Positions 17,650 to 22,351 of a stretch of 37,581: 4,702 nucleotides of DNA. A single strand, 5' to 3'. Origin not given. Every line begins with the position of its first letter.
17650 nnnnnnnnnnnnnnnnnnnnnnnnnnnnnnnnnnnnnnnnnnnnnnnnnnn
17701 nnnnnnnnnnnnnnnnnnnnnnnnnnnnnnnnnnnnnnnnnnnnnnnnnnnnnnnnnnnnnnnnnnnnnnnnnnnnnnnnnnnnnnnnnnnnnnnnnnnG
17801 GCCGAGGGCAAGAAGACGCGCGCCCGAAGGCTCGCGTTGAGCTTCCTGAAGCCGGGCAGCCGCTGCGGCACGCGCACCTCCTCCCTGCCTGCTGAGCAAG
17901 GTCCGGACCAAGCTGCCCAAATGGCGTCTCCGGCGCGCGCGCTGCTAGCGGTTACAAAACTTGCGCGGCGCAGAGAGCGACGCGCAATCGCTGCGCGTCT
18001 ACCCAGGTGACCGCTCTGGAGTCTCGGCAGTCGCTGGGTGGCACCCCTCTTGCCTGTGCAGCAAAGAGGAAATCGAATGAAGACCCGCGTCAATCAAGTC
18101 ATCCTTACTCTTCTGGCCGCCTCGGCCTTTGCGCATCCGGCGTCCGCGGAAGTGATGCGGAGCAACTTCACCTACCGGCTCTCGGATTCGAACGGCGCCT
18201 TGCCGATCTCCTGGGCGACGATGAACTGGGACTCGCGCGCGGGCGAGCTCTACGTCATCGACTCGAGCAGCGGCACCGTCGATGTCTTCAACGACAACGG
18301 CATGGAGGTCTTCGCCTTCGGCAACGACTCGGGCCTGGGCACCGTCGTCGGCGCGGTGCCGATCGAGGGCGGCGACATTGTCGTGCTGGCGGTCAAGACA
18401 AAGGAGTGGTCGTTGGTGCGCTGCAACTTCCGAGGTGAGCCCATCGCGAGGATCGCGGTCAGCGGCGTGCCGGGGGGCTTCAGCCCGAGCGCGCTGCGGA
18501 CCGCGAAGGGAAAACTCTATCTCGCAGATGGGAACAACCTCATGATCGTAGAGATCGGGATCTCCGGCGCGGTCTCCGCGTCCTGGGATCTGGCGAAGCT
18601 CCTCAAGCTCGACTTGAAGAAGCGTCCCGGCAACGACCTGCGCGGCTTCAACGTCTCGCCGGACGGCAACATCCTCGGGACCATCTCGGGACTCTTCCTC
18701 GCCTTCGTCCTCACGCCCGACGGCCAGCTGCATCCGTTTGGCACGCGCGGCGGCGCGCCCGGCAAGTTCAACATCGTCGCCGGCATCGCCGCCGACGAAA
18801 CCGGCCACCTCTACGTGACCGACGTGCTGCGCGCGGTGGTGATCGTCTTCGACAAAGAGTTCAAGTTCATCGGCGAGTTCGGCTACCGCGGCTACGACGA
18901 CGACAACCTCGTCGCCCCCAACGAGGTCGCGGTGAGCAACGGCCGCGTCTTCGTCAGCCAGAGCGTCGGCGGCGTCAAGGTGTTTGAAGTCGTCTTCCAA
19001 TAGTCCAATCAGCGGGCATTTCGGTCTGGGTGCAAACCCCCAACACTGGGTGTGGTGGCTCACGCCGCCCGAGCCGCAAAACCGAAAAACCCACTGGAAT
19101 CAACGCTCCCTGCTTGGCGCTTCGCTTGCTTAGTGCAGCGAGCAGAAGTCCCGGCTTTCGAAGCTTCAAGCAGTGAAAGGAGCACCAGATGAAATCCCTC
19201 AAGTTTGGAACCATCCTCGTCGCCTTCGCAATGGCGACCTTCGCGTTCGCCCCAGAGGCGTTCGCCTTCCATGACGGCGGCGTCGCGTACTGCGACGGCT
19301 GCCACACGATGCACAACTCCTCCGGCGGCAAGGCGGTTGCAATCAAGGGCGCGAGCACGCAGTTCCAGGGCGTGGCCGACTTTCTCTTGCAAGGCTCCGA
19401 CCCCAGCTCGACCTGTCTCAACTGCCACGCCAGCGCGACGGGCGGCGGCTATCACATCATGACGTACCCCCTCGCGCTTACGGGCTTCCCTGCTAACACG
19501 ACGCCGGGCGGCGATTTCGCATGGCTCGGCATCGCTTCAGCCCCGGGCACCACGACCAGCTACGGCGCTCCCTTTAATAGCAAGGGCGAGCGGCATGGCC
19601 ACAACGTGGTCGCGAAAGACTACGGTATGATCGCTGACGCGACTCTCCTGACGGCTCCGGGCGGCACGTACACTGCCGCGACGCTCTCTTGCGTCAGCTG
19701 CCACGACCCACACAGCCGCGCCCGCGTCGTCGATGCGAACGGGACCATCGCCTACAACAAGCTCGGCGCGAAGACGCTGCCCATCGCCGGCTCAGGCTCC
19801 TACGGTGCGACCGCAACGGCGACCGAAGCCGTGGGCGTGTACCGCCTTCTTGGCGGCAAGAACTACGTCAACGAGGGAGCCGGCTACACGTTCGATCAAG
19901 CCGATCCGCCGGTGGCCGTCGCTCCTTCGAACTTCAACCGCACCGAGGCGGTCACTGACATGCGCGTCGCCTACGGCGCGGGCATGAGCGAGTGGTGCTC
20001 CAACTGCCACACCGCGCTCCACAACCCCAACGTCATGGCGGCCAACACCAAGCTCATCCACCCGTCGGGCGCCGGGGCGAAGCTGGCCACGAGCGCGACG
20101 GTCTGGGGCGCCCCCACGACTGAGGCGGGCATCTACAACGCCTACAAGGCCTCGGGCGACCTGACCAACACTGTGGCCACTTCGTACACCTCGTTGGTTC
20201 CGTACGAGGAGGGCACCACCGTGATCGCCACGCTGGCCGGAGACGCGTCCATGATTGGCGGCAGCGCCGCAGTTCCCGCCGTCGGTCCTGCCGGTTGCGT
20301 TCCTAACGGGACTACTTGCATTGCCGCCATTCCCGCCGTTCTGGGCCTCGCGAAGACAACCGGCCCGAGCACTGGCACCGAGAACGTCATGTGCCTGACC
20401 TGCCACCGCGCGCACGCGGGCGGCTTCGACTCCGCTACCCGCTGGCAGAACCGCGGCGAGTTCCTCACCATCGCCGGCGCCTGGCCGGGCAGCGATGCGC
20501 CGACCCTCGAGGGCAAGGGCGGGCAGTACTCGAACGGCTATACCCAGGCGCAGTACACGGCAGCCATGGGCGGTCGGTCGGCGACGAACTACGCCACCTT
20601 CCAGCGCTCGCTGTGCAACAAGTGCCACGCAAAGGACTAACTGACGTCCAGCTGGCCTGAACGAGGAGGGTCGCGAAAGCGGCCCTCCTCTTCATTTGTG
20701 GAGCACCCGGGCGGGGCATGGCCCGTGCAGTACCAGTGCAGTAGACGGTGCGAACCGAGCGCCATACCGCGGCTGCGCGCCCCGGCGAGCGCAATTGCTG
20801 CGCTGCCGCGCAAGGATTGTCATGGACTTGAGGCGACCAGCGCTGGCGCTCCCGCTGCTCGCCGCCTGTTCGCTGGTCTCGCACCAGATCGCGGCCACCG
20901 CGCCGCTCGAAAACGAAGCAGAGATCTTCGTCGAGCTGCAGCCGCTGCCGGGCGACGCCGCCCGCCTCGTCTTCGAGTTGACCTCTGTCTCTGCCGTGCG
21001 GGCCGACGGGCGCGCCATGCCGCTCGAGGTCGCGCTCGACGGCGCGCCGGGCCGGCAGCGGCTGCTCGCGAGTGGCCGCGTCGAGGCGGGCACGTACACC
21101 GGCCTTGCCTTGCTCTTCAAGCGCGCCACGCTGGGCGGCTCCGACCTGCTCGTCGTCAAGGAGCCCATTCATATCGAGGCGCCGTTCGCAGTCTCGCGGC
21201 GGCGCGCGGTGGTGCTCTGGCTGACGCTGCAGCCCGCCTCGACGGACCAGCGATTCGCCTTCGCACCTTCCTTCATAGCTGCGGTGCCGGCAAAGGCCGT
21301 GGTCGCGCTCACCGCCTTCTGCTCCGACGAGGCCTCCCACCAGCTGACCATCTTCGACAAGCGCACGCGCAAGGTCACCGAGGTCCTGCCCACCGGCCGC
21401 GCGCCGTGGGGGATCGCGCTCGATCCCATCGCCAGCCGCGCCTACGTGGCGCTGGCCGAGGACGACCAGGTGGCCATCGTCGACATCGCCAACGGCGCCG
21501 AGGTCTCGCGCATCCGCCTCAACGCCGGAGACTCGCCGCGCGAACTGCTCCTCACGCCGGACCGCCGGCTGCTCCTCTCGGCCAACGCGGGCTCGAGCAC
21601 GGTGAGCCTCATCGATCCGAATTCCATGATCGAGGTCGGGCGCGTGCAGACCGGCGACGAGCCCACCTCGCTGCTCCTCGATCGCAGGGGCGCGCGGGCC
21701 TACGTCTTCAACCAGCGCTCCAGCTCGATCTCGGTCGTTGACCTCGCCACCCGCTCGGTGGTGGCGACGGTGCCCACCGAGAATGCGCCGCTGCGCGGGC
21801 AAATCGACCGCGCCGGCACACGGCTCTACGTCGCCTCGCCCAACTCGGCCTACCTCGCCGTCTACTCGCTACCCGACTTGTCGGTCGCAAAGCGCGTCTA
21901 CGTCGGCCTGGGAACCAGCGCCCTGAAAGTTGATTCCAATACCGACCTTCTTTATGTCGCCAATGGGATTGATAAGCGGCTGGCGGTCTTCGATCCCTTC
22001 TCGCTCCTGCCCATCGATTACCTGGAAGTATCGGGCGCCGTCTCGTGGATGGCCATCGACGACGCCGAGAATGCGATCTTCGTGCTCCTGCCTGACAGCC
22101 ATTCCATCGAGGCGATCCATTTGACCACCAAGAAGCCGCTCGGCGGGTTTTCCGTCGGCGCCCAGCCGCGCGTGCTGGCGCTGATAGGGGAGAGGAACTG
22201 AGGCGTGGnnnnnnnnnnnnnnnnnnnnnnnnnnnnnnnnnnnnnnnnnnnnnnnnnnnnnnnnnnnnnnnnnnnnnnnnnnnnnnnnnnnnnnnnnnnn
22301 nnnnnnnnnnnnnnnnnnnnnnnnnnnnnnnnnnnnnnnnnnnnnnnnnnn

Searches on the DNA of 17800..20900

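Call 63: search_rna_families(source=window, start=17800, end=20900, threshold=evalue, max_evalue=1)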
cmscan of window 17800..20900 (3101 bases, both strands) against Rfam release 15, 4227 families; matches with E-value up to 1: 0.
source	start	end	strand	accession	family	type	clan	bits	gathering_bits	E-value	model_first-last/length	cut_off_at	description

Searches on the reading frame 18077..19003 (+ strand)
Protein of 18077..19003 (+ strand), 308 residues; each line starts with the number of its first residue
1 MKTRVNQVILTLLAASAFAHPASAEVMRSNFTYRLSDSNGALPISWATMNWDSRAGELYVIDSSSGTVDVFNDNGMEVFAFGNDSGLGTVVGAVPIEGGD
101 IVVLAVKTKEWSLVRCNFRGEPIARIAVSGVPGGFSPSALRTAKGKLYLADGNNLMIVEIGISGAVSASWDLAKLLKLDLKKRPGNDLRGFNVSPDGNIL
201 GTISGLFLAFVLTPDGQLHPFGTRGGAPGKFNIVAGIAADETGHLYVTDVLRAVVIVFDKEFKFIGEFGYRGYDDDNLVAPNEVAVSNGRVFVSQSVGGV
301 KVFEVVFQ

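Call 5: search_protein_families(library=pfam, proteins=[window:18077-19003:+], max_evalue=0.01)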
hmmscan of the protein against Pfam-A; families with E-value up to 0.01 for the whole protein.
window:18077-19003:+ (308 aa): 1 family
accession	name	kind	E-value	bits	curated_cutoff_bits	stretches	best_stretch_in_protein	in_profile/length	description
PF01436.27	NHL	-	1.9e-05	24.9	20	0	231-249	1-19/28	NHL repeat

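Call 7: search_protein_families(library=ncbifam, proteins=[window:18077-19003:+], max_evalue=0.01)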
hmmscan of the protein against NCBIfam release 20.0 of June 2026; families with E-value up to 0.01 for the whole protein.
window:18077-19003:+ (308 aa): 1 family
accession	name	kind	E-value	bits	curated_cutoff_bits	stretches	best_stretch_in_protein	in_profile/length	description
NF035926.1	scyF_NHL_VPEP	equivalog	8.1e-14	51.5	350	1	210-283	224-299/376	scytonemin biosynthesis PEP-CTERM protein ScyF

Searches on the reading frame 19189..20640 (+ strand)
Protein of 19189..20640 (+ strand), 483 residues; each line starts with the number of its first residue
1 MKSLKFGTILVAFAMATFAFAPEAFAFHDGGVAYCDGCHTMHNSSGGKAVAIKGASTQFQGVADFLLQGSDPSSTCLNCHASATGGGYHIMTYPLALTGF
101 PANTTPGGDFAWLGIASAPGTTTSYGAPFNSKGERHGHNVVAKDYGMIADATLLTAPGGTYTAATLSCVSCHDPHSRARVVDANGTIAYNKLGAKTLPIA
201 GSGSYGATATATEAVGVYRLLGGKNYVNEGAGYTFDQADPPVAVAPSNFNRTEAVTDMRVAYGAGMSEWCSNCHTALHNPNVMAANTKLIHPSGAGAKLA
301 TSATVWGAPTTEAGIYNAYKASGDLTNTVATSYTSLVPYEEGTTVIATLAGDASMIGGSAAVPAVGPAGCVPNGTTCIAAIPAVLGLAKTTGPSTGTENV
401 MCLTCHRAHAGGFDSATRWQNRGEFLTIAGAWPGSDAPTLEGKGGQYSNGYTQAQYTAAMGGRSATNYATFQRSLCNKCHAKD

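Call 5: search_protein_families(library=pfam, proteins=[window:19189-20640:+], max_evalue=0.01)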
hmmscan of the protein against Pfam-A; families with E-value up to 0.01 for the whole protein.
window:19189-20640:+ (483 aa): 5 families
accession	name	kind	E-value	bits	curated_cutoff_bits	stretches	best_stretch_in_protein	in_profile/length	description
PF09699.15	Paired_CXXCH_1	-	1.3e-08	34.8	20.6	0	167-177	8-18/41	Doubled CXXCH motif (Paired_CXXCH_1)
PF22113.1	Mtrc-MtrF_II-IV_dom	-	2.9e-06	27.3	30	0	32-83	120-166/176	Outer membrane cytochrome MtrC/MtrF-like, domains II/IV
PF14522.11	Cytochrome_C7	-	1.6e-05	25.1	24.8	0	32-84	13-52/67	Cytochrome c7 and related cytochrome c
PF13442.11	Cytochrome_CBB3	-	0.0001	23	27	0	267-292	11-25/68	Cytochrome C oxidase, cbb3-type, subunit III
PF14537.11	Cytochrom_c3_2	-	0.0024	18.7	25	0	164-178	56-70/79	Cytochrome c3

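Call 7: search_protein_families(library=ncbifam, proteins=[window:19189-20640:+], max_evalue=0.01)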
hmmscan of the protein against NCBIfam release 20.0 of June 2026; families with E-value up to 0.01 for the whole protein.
window:19189-20640:+ (483 aa): 1 family
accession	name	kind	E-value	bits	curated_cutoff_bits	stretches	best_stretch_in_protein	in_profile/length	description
TIGR01905.1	paired_CXXCH_1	subfamily_domain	7.1e-08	32.2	25.2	0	34-51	8-25/41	doubled CXXCH domain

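Call 11: search_solved_structures(query=window:19189-20640:+, max_evalue=1, show_alignments=2)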
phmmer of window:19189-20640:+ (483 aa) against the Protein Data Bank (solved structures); distinct sequences matched with E-value up to 1: 1.
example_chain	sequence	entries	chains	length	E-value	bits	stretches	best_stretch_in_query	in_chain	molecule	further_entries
6ef8_A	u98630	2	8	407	1.1e-94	321.1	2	27-355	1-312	C-type cytochrome OmcS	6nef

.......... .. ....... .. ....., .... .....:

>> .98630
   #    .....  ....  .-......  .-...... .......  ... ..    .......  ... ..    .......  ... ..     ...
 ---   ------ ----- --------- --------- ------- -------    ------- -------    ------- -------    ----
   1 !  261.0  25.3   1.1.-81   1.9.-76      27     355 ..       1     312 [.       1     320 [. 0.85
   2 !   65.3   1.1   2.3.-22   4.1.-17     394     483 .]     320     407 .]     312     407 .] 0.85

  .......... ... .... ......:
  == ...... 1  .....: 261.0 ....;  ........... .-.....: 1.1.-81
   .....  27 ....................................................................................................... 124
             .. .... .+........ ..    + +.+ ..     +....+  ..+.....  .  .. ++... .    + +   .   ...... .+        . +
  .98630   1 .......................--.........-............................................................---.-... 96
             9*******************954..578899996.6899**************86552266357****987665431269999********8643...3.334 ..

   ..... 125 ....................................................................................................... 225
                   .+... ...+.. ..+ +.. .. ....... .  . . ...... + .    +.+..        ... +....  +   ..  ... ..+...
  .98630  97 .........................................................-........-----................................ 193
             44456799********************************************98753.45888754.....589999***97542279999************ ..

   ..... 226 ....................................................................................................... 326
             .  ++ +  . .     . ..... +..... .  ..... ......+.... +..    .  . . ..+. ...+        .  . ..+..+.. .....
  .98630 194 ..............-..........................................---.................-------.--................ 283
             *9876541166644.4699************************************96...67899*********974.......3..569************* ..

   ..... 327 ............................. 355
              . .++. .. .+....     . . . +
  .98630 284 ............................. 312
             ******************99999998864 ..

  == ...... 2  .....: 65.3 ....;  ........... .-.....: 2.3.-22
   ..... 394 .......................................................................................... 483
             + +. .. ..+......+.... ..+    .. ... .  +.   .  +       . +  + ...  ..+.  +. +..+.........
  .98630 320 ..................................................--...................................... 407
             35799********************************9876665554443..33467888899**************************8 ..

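Call 28: find_homologous_proteins(query=window:19189-20640:+, max_evalue=1e-10)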
Query window:19189-20640:+ (483 aa): 5456 proteins with E <= 1e-10 among 8000 candidates; the best 120 are listed.
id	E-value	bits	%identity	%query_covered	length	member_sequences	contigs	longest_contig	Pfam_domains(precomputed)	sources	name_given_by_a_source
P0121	0.0e+0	1089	100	100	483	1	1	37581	PF09699.16,PF14522.12,PF22113.2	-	-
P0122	3.7e-203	694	69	100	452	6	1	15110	PF09699.16,PF13442.12,PF14522.12,PF22113.2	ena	-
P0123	4.3e-192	657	66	99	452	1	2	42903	PF09699.16,PF14537.12,PF22113.2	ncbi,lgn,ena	-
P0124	4.0e-191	654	66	99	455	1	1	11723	PF09699.16,PF13442.12,PF14522.12,PF22113.2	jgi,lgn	-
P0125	1.2e-183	629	65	95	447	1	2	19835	PF09699.16,PF14522.12,PF22113.2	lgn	-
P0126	3.4e-169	582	61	99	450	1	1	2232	PF09699.16,PF14522.12,PF22113.2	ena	-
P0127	6.0e-169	581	60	99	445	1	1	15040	PF09699.16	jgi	jgi:hypothetical protein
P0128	1.3e-166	573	61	99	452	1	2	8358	PF09699.16,PF14537.12,PF14522.12,PF22113.2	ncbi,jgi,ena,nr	ncbi:MAG TPA: cytochrome C [Geobacteraceae bacterium]|nr:cytochrome C [Geobacteraceae bacterium]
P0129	6.6e-164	564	61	99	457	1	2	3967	PF09699.16,PF14522.12,PF22113.2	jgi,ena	-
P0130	3.1e-163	562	60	100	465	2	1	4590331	PF09699.16,PF14537.12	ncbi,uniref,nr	ncbi:cytochrome C [Anaeromyxobacter paludicola]|uniref:Cytochrome c n=1 Tax=Anaeromyxobacter paludic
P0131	2.0e-162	559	62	95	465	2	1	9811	PF09699.16,PF14537.12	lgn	-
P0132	8.1e-162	557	58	100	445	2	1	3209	PF09699.16,PF14537.12,PF14522.12,PF22113.2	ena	-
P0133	8.4e-159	548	58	99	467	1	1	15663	PF09699.16,PF14537.12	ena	-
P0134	3.6e-158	545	58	99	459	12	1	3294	PF09699.16,PF14522.12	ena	-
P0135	1.2e-157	544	58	100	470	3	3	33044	PF09699.16,PF14537.12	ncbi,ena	-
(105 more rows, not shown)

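Call 30: find_related_loci(query=A2, collection=genome_contigs, flank=10000)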
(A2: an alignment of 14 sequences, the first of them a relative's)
Query A2 (483 aa) in genome_contigs; peptide patterns used: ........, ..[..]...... (x = any residue, [..] = any of these).
600 stretches matched a pattern (row limit reached: there are more); 543 encode a relative of the query (tblastn E <= 1e-3); the best 80 are kept; 80 distinct loci.
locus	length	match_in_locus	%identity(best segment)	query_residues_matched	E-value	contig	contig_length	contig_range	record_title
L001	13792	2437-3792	66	3-482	0e+0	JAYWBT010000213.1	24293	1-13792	MAG: Deltaproteobacteria bacterium isolate GL93_UP_metabinner_28_sub GL93_UP_metabinner_28_sub_212, whole genome shotgun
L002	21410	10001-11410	58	1-483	2e-169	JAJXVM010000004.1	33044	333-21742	MAG: Myxococcales bacterium isolate BP5.bin31 NODE_2033_length_33044_cov_2.661360, whole genome shotgun sequence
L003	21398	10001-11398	59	1-483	1e-167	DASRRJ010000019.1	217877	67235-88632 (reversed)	MAG TPA_asm: Anaeromyxobacteraceae bacterium isolate SMAG_U4740 k141_335836, whole genome shotgun sequence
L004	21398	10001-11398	58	2-483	2e-164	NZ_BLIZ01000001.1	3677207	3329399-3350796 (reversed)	Geobacter sp. AOG1 scaffold1, whole genome shotgun sequence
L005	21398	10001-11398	56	2-483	5e-160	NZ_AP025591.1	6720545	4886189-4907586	Anaeromyxobacter oryzae strain Red232 chromosome, complete genome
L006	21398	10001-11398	57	2-483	9e-159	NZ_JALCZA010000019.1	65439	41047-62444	Anaeromyxobacter oryzisoli strain SG63 Scaffold19, whole genome shotgun sequence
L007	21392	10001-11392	54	1-483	1e-154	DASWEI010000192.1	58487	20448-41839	MAG TPA_asm: Anaeromyxobacter sp. isolate SMAG_U2758 k141_358156, whole genome shotgun sequence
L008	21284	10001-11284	57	25-483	8e-150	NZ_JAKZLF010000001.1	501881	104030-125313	Anaeromyxobacter soli strain SG29 Scaffold1, whole genome shotgun sequence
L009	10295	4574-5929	52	4-483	7e-139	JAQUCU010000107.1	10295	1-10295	MAG: Desulfuromonadaceae bacterium isolate STCSWMC_138 NODE_19665_length_10295_cov_3.605527_ST_CSWMC, whole genome shotg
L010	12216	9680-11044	52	1-483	1e-136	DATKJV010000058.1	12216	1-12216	MAG TPA_asm: Anaeromyxobacteraceae bacterium isolate SMAG_U14639 k141_809871, whole genome shotgun sequence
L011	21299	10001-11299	52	24-483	8e-134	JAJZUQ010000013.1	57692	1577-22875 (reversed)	MAG: Deltaproteobacteria bacterium isolate SKS4.bin43 NODE_829_length_57692_cov_1.968088, whole genome shotgun sequence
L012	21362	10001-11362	49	2-483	2e-132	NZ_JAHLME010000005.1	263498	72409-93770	Geomonas azotofigens strain Red51 Scaffold5, whole genome shotgun sequence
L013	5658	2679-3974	50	24-483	8e-131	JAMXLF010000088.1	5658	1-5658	MAG: Geobacteraceae bacterium isolate Bin.003_Forest k127_829806, whole genome shotgun sequence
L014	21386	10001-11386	49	1-483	1e-129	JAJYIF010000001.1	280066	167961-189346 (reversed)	MAG: Nitrospirae bacterium isolate DBS2-1.bin112 NODE_34_length_280066_cov_3.000118, whole genome shotgun sequence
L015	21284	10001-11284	57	23-483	3e-147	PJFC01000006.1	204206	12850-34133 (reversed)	MAG: Geobacter sp. isolate H2geo H2geo_contig_6, whole genome shotgun sequence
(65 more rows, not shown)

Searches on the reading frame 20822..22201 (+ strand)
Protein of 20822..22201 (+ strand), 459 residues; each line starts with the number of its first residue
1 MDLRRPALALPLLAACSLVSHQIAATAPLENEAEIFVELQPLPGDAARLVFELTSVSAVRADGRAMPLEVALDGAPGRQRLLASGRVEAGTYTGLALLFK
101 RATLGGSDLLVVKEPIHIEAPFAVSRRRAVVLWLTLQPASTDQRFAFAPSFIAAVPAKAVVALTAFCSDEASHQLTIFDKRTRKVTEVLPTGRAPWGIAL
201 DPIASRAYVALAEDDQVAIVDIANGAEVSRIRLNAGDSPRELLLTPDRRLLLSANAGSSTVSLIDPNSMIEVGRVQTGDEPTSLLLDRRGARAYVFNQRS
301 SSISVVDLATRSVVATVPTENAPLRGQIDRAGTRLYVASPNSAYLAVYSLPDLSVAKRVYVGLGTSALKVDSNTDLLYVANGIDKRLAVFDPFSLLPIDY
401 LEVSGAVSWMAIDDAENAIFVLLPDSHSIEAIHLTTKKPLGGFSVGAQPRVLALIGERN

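Call 5: search_protein_families(library=pfam, proteins=[window:20822-22201:+], max_evalue=0.01)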
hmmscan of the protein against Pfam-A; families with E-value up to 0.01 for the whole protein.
window:20822-22201:+ (459 aa): 4 families
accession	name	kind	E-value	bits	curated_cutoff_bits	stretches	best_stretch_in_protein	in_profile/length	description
PF21783.3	YNCE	-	1.3e-12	48.1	27.1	1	203-275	38-107/339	YNCE-like beta-propeller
PF10282.15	Lactonase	-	1.7e-06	27.9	21.7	0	203-265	254-319/344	Lactonase, 7-bladed beta-propeller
PF02239.22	Cytochrom_D1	-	3.8e-06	26.1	25.5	1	202-446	136-366/368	Cytochrome D1 heme domain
PF25174.1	Beta-prop_THOC3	-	0.00016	21.2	305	0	166-276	62-168/272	THOC3 beta-propeller domain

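Call 7: search_protein_families(library=ncbifam, proteins=[window:20822-22201:+], max_evalue=0.01)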
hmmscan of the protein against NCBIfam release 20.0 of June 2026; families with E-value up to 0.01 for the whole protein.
window:20822-22201:+ (459 aa): 9 families
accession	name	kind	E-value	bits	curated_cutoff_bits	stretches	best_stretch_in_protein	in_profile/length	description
TIGR03866.1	PQQ_ABC_repeats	subfamily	1.4e-28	99.9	287.3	1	157-450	5-304/310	PQQ-dependent catabolism-associated beta-propeller protein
TIGR02276.1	beta_rpt_yvtn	repeat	9.2e-26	89.6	27.85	3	290-327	3-40/42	beta-propeller repeat protein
NF052340.1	hydrazine_beta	equivalog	1.3e-21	77.1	560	2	237-341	33-137/372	hydrazine synthase subunit beta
NF052342.1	hydrazine_BC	exception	2.6e-14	52.3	1250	2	152-243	44-129/690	hydrazine synthase subunit beta-gamma fusion subunit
NF052460.1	L-NosZ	equivalog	4.2e-09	35.4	700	1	176-373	68-268/480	clade III lactonase-type nitrous-oxide reductase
NF052280.1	7_blade_YncE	equivalog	7.3e-09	34.9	400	1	197-295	220-315/338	7-bladed beta-propeller protein YncE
NF048007.1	MmpL3Stblzr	equivalog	9.2e-09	34.9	600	1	241-319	53-131/366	MmpL3/TtfA transport complex stabilizer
NF038117.1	choice_anch_I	subfamily_domain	1.8e-05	23.8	300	0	194-228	176-209/458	choice-of-anchor I family protein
NF008258.1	PRK11028.1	equivalog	0.0019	17.4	370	0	335-382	5-55/330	6-phosphogluconolactonase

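Call 73: search_solved_structures(query=window:20822-22201:+, max_evalue=0.01)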
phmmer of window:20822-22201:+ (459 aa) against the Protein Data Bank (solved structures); distinct sequences matched with E-value up to 0.01: 7.
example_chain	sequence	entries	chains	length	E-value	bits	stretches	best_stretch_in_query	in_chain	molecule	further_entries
1l0q_A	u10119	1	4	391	2.8e-33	118.9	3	165-339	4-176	Surface layer protein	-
5c2v_B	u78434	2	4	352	1e-12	51.2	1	163-315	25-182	HYDRAZINE SYNTHASE BETA SUBUNIT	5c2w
3vgz_A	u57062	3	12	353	1.1e-05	28.1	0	197-301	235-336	Uncharacterized protein YncE | PQQ-dependent catabolism-associated beta-propeller protein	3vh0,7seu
7djl_C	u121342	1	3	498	0.0012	21.3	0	166-321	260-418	Protein SUPPRESSOR OF QUENCHING 1, chloroplastic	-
7djm_A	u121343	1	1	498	0.0013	21.2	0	166-321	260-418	Protein SUPPRESSOR OF QUENCHING 1, chloroplastic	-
7djk_A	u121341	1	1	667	0.0042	19.5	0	166-321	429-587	Protein SUPPRESSOR OF QUENCHING 1, chloroplastic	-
7djj_A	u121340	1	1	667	0.0045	19.4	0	166-321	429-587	Protein SUPPRESSOR OF QUENCHING 1, chloroplastic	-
